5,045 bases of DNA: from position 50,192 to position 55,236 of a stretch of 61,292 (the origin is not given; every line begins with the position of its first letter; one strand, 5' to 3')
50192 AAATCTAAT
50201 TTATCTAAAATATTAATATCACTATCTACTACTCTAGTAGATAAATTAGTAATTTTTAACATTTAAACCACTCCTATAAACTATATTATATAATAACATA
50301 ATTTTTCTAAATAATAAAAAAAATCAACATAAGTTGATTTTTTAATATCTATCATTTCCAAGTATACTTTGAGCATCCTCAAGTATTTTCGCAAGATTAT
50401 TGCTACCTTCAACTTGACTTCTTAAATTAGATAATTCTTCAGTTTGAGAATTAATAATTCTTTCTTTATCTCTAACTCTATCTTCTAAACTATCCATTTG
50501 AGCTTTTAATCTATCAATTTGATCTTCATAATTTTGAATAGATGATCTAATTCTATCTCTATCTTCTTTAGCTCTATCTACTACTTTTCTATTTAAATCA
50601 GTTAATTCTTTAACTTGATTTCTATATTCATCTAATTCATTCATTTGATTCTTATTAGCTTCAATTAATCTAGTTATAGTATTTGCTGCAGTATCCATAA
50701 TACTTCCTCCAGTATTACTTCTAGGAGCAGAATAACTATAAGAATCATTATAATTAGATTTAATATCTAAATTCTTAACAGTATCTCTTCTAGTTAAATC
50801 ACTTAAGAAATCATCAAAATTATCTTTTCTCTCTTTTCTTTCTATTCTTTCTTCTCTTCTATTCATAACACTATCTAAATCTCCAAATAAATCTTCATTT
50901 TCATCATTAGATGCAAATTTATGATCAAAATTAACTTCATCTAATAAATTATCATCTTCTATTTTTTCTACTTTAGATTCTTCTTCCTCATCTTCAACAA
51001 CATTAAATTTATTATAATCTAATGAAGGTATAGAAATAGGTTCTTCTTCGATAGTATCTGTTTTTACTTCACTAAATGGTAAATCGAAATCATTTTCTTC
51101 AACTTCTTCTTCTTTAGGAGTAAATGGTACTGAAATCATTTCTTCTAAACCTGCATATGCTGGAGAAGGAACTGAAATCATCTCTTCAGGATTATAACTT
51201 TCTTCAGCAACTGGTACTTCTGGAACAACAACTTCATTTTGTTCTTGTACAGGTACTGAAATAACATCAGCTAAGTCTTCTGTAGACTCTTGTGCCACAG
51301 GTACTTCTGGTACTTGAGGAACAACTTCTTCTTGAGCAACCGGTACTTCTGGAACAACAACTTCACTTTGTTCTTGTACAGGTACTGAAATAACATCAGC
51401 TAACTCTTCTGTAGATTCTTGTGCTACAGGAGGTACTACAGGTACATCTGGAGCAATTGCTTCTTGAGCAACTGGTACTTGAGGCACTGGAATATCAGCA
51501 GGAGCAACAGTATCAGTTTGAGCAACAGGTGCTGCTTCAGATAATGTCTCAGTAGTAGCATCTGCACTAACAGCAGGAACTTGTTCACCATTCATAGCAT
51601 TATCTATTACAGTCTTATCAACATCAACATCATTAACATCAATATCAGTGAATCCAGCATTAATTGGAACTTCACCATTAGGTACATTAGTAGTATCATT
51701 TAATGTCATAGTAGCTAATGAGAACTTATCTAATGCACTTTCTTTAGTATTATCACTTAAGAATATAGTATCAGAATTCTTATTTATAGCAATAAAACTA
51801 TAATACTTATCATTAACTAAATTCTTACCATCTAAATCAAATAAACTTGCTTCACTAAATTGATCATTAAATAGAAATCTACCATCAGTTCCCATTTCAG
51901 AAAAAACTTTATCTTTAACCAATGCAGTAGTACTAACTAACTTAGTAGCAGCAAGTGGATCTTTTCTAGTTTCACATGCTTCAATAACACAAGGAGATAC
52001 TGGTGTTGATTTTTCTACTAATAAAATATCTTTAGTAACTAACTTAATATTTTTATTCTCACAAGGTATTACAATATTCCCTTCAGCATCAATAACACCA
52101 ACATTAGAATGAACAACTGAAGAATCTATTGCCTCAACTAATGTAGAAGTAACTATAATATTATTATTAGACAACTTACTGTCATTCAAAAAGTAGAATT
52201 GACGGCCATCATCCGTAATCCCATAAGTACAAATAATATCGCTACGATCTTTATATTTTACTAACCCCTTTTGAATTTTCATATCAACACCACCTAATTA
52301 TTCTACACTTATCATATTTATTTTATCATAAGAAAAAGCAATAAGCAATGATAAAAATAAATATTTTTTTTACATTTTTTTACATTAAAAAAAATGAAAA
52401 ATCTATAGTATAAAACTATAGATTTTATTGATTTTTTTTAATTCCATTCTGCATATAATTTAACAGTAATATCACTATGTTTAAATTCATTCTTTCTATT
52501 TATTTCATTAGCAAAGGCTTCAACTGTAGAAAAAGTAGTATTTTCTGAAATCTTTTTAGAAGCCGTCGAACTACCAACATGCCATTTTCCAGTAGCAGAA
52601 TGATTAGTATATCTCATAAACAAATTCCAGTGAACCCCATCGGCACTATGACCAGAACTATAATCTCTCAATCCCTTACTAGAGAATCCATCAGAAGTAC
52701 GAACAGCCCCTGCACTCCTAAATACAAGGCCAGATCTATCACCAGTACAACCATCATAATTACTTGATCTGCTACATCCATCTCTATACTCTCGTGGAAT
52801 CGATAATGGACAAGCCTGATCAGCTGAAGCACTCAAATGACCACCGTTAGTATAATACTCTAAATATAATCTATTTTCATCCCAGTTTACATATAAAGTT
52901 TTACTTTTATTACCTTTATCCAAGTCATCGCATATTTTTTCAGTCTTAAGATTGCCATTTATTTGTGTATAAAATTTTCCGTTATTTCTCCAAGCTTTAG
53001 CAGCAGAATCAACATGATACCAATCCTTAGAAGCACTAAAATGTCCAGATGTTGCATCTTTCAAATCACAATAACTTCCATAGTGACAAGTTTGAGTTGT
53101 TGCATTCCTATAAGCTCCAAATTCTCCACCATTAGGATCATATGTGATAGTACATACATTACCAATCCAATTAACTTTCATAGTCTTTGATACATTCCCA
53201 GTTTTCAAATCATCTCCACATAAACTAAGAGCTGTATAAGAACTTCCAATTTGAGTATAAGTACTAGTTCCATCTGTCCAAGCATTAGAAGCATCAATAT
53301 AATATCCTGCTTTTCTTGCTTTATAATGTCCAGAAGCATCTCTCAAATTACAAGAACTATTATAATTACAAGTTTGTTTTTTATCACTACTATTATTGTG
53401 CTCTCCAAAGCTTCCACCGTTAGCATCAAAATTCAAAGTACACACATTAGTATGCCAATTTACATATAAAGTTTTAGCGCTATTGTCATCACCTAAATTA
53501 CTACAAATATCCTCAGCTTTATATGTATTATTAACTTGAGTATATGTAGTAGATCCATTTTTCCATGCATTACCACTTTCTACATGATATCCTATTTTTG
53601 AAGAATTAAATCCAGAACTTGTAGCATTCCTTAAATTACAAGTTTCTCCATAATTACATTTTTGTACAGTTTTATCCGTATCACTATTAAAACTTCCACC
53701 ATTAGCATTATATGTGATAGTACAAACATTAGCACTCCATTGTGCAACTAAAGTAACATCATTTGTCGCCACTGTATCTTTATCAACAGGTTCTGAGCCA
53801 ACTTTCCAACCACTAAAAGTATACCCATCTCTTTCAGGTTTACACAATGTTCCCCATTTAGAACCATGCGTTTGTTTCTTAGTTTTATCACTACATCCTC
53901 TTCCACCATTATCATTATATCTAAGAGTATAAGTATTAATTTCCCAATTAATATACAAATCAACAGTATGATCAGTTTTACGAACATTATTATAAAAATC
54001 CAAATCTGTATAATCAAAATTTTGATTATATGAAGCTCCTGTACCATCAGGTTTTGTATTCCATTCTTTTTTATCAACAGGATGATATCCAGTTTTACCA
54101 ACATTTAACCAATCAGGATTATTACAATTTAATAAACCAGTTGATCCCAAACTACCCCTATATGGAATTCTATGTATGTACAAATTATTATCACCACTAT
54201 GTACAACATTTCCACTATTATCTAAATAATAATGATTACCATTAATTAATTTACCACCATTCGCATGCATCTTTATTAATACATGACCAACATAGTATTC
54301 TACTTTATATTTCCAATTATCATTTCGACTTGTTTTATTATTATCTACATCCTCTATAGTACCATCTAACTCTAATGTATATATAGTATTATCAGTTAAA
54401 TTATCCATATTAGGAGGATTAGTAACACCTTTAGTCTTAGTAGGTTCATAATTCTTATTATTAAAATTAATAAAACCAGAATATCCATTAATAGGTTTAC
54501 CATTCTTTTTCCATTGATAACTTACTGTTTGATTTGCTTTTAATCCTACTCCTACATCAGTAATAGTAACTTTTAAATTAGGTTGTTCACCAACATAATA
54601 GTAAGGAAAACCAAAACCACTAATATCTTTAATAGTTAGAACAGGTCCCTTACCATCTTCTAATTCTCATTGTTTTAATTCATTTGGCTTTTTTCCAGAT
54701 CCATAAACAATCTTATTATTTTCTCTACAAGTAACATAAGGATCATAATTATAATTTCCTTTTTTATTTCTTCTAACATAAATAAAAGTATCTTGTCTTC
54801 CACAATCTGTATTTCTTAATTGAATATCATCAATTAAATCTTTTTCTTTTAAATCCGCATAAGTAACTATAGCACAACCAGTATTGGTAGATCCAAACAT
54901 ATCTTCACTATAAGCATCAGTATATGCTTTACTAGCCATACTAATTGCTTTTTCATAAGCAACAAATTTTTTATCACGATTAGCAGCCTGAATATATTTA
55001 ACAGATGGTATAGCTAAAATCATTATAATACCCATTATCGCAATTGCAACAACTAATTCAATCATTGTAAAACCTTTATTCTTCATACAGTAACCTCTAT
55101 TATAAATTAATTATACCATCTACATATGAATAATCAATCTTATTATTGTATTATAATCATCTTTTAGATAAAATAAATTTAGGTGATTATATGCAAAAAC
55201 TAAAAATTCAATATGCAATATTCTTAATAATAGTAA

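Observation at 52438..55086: A single in-frame UGA splits a modular type IV pilin into a 139-codon pilin head and a 742-codon repeat module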

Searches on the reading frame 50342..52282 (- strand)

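Call 8: search_protein_families(library=pfam, proteins=[window:50342-52282:-], max_evalue=0.01)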
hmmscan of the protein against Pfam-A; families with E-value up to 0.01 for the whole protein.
window:50342-52282:- (646 aa): 3 families
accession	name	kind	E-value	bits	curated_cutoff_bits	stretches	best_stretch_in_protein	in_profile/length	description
PF00435.27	Spectrin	-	0.0045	17.9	29.9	0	535-602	35-102/105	Spectrin repeat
PF05531.17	NPV_P10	-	0.0063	17.4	29.8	1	577-626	8-60/75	Nucleopolyhedrovirus P10 protein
PF14362.11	DUF4407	-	0.0072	16.1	31.3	0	545-632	116-187/297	Domain of unknown function (DUF4407)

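Call 68: search_protein_families(library=ncbifam, proteins=[window:50342-52282:-], max_evalue=0.01)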
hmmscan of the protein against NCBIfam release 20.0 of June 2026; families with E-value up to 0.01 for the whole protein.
window:50342-52282:- (646 aa): 1 family
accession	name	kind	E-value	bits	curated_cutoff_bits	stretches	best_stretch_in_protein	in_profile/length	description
NF052320.1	Cbp1_fam_LP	subfamily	0.0018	17.8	90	1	534-626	91-169/286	Cbp1 family collagen-binding glycoprotein adhesin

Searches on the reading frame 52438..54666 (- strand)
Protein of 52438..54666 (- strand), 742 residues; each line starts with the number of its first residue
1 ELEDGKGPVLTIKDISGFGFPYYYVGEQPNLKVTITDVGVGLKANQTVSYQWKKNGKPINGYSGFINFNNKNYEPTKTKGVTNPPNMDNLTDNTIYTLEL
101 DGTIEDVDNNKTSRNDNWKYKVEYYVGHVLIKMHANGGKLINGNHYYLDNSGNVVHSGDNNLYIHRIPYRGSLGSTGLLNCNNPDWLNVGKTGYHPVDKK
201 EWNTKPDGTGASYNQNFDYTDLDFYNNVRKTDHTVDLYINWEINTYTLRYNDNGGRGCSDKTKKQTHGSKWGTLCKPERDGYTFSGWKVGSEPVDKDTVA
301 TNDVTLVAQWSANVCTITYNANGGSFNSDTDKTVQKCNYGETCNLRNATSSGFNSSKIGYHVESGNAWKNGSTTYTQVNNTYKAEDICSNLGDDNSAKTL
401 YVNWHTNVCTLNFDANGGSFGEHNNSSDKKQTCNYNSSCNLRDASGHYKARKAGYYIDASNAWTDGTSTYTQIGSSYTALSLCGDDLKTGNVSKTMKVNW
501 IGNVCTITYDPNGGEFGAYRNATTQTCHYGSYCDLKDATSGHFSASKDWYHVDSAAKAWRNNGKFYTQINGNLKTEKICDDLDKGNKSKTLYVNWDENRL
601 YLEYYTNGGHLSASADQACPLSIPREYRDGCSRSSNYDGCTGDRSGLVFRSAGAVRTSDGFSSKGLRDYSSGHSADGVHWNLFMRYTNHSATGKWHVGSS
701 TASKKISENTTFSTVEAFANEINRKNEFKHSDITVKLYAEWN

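Call 8: search_protein_families(library=pfam, proteins=[window:52438-54666:-], max_evalue=0.01)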
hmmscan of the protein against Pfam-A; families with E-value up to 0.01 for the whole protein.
window:52438-54666:- (742 aa): 1 family
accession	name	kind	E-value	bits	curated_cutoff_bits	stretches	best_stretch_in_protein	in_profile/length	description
PF09479.16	Flg_new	-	8.9e-11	42.2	27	1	246-309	1-65/65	Listeria-Bacteroides repeat domain (List_Bact_rpt)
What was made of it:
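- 53740..53931 (-): Flg_new / InlB B-repeat (Listeria-Bacteroides repeat), codons 386-449. Pfam PF09479 E = 8.9e-11 (call 8).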

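Call 17: find_encoding_contigs(protein=window:52438-54408:-, flank=6000, max_places=10)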
Protein window:52438-54408:- (656 aa): no gene with exactly this product is on record in the collection.

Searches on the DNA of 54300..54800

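Call 23: search_rna_families(source=window, start=54300, end=54800, threshold=evalue, max_evalue=10)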
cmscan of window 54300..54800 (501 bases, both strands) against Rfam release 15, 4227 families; matches with E-value up to 10: 0.
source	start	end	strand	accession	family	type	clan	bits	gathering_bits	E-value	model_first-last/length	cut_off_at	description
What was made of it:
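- On Programmed stop-codon read-through (recoding): No Rfam match was found (call 23).
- On Selenoprotein: No Rfam SECIS hit at E up to 10 (call 23).
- No Rfam SECIS family or any other family matches 54300..54800, even at E up to 10 (call 23).
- Tried and rejected: An Rfam scan of 54300..54800 at E up to 10 found nothing (call 23).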

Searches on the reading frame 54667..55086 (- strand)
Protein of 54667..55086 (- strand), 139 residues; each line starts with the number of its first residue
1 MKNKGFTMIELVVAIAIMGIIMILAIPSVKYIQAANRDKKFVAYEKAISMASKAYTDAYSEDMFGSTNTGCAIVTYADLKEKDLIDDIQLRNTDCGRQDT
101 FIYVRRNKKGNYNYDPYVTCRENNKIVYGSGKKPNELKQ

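Call 8: search_protein_families(library=pfam, proteins=[window:54667-55086:-], max_evalue=0.01)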
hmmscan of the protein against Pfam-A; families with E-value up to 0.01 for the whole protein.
window:54667-55086:- (139 aa): 1 family
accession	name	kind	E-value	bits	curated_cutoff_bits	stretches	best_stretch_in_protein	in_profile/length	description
PF07963.17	N_methyl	-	3.9e-08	33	21.2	1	2-25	3-26/27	Prokaryotic N-terminal methylation motif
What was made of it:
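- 54670..55086 (-): Pilin module, 139 codons. It has a class III signal peptide (MKNKG|FTMIEL, Glu at +5), the alpha-1 helix and a small beta head with Cys71, Cys95 and Cys120. Pfam N_methyl E = 3.9e-8 (call 8).
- Checked: The ORF 55086..54670 (139 aa) carries a prepilin N_methyl motif (E = 3.9e-8, call 8).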

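Call 10: find_encoding_contigs(protein=window:54667-55086:-, flank=6000, max_places=10)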
Protein window:54667-55086:- (139 aa): no gene with exactly this product is on record in the collection.

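Call 37: search_protein_representatives(protein=window:54670-55086:-)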
Query: 139 residues. Proteins with E-value up to 0.001 (for the whole library): 2106; up to 1e-10: 576; up to 1e-30: 38. The best 150 are listed.
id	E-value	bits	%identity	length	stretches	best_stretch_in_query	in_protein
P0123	8.9e-87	303.9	100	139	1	1-139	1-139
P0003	3.3e-59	214.8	69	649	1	1-137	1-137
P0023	3.1e-58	211.7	66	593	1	1-137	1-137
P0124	7.6e-58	210.4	66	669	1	1-137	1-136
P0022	1.4e-53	196.6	59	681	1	1-138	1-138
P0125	3.0e-47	176.1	60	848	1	3-130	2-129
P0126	3.3e-47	176.0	56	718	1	1-135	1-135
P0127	3.7e-47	175.8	58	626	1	2-135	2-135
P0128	2.0e-46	173.4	62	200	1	1-124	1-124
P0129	4.2e-46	172.4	59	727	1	1-134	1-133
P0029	4.3e-46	172.4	58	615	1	1-133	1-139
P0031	3.7e-44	166.2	56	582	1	1-135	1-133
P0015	4.3e-44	165.9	49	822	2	3-130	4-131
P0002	8.2e-44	165.0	56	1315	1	2-132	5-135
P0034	1.1e-43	164.6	62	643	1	1-130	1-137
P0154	9.8e-28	113.0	40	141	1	3-130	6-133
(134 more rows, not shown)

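Call 56: find_encoding_contigs(protein=P0154, flank=4000, max_places=3)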
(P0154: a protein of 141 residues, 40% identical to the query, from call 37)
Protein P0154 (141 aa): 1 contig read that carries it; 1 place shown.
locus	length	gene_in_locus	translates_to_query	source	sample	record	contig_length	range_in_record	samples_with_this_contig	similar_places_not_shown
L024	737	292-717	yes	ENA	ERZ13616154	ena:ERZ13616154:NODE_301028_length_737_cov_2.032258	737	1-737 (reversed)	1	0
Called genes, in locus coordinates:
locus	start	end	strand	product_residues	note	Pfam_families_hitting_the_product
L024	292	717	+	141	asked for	PF07963:N_methyl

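Call 64: list_cluster_members(proteins=[P0123, P0121])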
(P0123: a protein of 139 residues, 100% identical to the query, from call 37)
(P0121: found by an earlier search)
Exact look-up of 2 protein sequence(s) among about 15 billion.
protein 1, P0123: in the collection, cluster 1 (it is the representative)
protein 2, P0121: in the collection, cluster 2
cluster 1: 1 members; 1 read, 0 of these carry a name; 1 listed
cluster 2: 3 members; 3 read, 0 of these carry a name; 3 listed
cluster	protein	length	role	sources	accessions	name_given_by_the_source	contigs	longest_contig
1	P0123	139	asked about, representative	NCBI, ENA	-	-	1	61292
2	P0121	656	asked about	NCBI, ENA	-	-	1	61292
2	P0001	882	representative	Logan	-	-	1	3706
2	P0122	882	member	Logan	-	-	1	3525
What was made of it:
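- On Programmed stop-codon read-through (recoding): The truncated product is a singleton (call 64).
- The 139-aa product occurs on one contig only among about 15 billion proteins (call 64).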
